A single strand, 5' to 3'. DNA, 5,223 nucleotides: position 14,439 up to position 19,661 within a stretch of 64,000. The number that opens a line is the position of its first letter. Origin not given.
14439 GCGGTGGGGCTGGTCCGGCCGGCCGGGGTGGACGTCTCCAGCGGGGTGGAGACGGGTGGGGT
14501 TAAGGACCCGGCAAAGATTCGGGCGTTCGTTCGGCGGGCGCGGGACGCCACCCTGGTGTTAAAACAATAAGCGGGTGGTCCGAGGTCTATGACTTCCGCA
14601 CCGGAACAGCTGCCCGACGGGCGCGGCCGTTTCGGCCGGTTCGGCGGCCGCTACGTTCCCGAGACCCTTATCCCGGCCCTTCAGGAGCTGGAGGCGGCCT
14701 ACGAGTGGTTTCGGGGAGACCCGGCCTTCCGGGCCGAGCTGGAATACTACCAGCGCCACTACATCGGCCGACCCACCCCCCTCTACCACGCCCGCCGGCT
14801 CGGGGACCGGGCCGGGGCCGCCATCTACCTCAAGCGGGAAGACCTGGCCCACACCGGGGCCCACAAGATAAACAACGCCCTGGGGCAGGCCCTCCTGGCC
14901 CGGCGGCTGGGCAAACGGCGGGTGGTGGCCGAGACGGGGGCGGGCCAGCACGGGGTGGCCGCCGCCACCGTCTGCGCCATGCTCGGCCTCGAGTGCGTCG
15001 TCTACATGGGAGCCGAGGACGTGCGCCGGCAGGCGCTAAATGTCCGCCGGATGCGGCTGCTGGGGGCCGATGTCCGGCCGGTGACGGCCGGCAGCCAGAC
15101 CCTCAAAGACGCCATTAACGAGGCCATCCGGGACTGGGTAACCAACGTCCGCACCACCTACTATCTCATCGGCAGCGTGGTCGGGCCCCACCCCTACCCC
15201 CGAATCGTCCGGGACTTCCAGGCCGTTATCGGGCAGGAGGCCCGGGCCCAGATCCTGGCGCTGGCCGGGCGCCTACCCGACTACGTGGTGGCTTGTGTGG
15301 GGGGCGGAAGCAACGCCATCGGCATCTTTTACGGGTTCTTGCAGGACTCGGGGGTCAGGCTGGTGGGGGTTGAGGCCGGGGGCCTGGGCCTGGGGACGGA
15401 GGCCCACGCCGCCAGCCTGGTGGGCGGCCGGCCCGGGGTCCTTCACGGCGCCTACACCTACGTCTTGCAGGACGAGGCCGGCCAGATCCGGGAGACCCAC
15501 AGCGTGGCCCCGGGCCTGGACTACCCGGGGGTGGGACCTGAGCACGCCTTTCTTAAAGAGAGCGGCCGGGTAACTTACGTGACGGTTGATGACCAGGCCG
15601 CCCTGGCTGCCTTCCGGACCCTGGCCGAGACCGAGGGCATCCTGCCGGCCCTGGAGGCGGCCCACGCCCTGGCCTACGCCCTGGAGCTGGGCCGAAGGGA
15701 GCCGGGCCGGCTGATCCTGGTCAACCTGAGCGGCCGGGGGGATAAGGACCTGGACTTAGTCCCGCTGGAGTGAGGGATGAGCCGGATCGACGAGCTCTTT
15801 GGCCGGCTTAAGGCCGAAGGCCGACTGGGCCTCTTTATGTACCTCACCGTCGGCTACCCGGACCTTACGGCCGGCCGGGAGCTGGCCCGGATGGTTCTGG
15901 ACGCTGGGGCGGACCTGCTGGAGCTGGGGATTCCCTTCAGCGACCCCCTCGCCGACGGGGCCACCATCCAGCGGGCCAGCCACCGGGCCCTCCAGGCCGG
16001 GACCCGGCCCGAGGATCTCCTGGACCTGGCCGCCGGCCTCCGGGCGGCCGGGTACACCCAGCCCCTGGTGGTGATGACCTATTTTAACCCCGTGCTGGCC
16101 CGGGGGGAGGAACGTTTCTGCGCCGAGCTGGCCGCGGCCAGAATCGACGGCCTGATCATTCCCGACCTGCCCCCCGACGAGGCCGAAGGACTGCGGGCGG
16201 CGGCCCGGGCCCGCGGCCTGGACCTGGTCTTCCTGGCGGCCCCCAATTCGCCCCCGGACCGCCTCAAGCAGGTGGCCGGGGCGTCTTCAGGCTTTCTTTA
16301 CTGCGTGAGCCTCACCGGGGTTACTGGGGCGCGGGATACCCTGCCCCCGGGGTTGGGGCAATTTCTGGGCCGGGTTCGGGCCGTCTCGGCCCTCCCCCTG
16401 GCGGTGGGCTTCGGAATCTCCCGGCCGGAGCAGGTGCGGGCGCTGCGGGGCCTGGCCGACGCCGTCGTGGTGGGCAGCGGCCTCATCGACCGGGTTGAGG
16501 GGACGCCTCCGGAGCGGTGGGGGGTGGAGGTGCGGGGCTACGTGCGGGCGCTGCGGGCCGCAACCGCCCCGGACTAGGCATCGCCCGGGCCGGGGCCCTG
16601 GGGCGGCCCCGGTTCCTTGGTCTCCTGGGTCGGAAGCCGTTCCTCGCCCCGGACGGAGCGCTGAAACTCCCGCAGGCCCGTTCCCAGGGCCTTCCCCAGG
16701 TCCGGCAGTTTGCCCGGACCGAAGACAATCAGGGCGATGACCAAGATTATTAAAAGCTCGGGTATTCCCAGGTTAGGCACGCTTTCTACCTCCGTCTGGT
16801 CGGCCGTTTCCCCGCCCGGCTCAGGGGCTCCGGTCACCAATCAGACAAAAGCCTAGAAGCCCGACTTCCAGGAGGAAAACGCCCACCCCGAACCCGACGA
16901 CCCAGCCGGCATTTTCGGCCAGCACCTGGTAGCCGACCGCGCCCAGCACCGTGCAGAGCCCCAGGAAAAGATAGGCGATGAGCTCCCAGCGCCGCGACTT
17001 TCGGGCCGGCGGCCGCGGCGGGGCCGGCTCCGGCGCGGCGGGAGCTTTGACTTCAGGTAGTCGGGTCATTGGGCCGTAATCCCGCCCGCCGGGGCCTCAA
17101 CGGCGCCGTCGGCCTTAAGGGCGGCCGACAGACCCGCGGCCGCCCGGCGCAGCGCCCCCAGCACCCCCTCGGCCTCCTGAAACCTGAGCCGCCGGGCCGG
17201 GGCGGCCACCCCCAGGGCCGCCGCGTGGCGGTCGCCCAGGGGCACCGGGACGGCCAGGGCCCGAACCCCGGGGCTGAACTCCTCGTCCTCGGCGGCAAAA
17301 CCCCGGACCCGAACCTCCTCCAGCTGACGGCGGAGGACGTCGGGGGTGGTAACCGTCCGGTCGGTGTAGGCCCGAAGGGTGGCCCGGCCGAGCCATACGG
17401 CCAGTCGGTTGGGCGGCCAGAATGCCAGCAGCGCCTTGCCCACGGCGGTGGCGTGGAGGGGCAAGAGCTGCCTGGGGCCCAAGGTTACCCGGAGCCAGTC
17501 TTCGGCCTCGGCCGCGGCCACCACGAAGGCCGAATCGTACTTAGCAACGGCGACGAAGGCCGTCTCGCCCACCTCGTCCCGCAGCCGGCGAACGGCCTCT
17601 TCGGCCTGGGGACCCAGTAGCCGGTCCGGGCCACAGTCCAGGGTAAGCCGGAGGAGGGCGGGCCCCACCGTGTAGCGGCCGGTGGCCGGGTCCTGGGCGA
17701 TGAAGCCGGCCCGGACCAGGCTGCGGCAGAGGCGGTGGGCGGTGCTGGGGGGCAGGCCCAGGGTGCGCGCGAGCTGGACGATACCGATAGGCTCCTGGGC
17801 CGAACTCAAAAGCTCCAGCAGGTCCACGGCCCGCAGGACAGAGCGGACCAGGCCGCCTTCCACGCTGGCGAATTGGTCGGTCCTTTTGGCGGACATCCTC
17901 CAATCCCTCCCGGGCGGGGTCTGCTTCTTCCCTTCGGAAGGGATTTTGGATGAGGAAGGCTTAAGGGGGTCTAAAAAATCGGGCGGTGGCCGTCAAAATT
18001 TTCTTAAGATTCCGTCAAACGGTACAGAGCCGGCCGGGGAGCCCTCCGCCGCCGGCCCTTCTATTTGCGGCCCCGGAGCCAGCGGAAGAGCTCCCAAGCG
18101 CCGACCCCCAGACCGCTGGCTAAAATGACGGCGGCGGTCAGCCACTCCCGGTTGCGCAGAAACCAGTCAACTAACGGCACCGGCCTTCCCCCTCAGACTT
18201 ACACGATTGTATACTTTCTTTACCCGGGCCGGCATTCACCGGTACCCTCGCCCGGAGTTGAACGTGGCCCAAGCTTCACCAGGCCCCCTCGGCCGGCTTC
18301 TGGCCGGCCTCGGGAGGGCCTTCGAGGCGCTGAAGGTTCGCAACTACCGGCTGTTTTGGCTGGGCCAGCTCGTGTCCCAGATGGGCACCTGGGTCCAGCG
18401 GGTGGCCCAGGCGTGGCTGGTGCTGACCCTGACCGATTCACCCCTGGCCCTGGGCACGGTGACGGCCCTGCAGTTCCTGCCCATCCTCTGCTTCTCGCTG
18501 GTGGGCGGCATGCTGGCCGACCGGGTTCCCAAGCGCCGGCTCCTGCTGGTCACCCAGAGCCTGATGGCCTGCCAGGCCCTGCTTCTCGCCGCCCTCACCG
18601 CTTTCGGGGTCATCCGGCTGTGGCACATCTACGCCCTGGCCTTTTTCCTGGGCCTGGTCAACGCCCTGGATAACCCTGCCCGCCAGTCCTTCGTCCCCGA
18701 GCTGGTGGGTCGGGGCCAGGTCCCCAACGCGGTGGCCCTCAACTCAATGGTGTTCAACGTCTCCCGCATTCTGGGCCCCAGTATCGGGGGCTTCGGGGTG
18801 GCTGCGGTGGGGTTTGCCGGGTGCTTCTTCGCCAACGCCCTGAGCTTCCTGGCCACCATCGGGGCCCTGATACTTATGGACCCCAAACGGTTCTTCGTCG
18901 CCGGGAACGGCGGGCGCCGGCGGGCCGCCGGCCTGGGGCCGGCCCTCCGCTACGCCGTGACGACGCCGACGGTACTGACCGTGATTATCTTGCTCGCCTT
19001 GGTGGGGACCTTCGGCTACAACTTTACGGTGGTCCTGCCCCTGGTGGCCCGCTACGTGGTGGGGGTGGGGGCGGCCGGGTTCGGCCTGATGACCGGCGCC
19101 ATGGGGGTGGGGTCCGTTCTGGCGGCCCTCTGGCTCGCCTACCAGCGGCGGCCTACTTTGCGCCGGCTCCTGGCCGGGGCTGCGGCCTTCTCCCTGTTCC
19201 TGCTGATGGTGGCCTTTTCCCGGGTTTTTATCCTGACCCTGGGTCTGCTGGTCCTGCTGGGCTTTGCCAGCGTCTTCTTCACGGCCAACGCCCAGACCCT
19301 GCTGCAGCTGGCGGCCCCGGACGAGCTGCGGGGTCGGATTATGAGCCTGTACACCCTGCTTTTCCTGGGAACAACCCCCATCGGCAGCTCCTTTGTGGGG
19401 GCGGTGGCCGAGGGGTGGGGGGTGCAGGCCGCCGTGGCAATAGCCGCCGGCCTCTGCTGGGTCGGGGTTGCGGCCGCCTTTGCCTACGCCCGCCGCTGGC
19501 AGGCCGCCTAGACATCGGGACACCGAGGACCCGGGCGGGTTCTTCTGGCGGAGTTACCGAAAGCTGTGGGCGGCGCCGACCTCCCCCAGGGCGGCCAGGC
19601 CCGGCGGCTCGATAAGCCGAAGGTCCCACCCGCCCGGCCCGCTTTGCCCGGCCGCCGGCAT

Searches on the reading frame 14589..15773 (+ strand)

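Call 30: search_protein_families(library=pfam, max_evalue=0.1, proteins=[window:14589-15773:+])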
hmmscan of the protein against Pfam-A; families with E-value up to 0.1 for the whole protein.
window:14589-15773:+ (394 aa): 1 family
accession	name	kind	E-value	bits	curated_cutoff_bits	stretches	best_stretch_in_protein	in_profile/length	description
PF00291.31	PALP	-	6.9e-47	160.6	35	1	60-382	5-295/295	Pyridoxal-phosphate dependent enzyme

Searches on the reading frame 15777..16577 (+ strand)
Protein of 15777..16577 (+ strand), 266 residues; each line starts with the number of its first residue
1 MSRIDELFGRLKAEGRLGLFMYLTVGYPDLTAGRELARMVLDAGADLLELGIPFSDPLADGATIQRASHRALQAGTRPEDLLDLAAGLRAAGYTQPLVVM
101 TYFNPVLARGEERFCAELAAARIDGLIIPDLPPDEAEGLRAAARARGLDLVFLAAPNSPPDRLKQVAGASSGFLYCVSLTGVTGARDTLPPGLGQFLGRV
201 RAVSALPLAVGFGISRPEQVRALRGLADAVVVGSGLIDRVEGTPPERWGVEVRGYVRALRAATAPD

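Call 30: search_protein_families(library=pfam, max_evalue=0.1, proteins=[window:15777-16577:+])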
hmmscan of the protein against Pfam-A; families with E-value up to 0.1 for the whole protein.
window:15777-16577:+ (266 aa): 1 family
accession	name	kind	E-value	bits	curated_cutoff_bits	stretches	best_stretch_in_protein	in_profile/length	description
PF00290.26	Trp_syntA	-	1.7e-79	266.8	27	1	8-242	1-235/259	Tryptophan synthase alpha chain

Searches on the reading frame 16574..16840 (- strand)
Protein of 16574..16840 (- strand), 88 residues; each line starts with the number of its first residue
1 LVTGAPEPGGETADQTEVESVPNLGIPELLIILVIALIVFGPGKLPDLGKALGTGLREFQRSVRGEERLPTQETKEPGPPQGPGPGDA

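Call 30: search_protein_families(library=pfam, max_evalue=0.1, proteins=[window:16574-16840:-])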
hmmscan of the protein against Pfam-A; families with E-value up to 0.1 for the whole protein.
window:16574-16840:- (88 aa): 1 family
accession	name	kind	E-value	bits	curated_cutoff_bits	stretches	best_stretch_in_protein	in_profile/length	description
PF02416.21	TatA_B_E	-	1.7e-20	72.4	21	1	24-73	1-50/53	mttA/Hcf106 family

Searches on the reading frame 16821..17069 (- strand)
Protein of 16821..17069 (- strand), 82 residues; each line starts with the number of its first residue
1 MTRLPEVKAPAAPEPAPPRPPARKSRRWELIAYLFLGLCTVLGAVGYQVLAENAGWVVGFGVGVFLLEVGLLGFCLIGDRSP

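Call 30: search_protein_families(library=pfam, max_evalue=0.1, proteins=[window:16821-17069:-])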
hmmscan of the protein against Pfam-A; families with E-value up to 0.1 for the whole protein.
window:16821-17069:- (82 aa): 2 families
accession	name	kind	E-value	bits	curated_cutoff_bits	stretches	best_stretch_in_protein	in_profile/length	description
PF14340.12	DUF4395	-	0.032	15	24.5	1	15-76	63-120/130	Domain of unknown function (DUF4395)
PF00854.27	PTR2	-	0.055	12.8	27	1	47-75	91-119/392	POT family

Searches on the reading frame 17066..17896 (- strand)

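Call 30: search_protein_families(library=pfam, max_evalue=0.1, proteins=[window:17066-17896:-])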
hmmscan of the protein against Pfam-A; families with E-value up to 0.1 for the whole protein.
window:17066-17896:- (276 aa): 12 families
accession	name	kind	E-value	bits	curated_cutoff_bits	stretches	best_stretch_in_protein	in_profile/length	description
PF01614.24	IclR_C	-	3.9e-27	95.3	24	1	98-257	13-173/174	Bacterial transcriptional regulator IclR C-terminal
PF09339.16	HTH_IclR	-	6.3e-17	61.5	22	1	19-70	1-52/52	IclR helix-turn-helix domain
PF12802.13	MarR_2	-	2.5e-05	24.8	27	1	24-74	8-60/61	MarR family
PF13412.12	HTH_24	-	0.00023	21.1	21.9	1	37-66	18-47/48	Winged helix-turn-helix DNA-binding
PF25213.1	HVO_A0261_N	-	0.0022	18.3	35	1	18-77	9-63/86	HVO_A0261 N-terminal domain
PF01047.28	MarR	-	0.0093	16.3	24.6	1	33-67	14-48/59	MarR family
PF03428.19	RP-C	-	0.014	15.7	24.4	1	41-73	76-109/175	Replication protein C N-terminal domain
PF02082.26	Rrf2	-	0.031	14.9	30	1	26-67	14-54/132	Iron-dependent Transcriptional regulator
PF08100.18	Dimerisation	-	0.036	14.3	25.6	1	25-76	29-82/93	O-methyltransferase dimerisation domain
PF13338.12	AbiEi_4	-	0.09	13.3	25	1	26-59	3-35/49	Transcriptional regulator, AbiEi antitoxin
PF01978.25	TrmB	-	0.096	13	25.6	0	33-71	19-57/68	Sugar-specific transcriptional regulator TrmB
PF12840.13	HTH_20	-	0.099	13.1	27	0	28-67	11-49/51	Helix-turn-helix domain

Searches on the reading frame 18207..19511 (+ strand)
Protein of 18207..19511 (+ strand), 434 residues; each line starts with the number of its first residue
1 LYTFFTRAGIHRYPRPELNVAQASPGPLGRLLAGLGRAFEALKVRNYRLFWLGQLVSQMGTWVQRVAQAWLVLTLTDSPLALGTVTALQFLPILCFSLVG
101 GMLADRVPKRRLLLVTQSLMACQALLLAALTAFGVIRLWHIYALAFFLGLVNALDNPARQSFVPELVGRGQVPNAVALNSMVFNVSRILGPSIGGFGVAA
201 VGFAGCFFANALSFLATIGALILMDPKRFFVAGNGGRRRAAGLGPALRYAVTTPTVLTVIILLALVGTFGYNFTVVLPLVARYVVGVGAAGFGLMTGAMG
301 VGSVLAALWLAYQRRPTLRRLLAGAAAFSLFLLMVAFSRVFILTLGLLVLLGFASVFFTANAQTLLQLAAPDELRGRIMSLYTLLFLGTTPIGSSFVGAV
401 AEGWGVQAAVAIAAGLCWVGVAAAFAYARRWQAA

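Call 30: search_protein_families(library=pfam, max_evalue=0.1, proteins=[window:18207-19511:+])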
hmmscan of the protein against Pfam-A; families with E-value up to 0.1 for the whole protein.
window:18207-19511:+ (434 aa): 2 families
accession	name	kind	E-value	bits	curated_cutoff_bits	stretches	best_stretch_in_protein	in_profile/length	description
PF05977.19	MFS_3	-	1.2e-65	222.4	27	1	39-425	4-391/524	Transmembrane secretion effector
PF07690.21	MFS_1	-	2.4e-36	125.8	33.4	2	51-385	2-338/347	Major Facilitator Superfamily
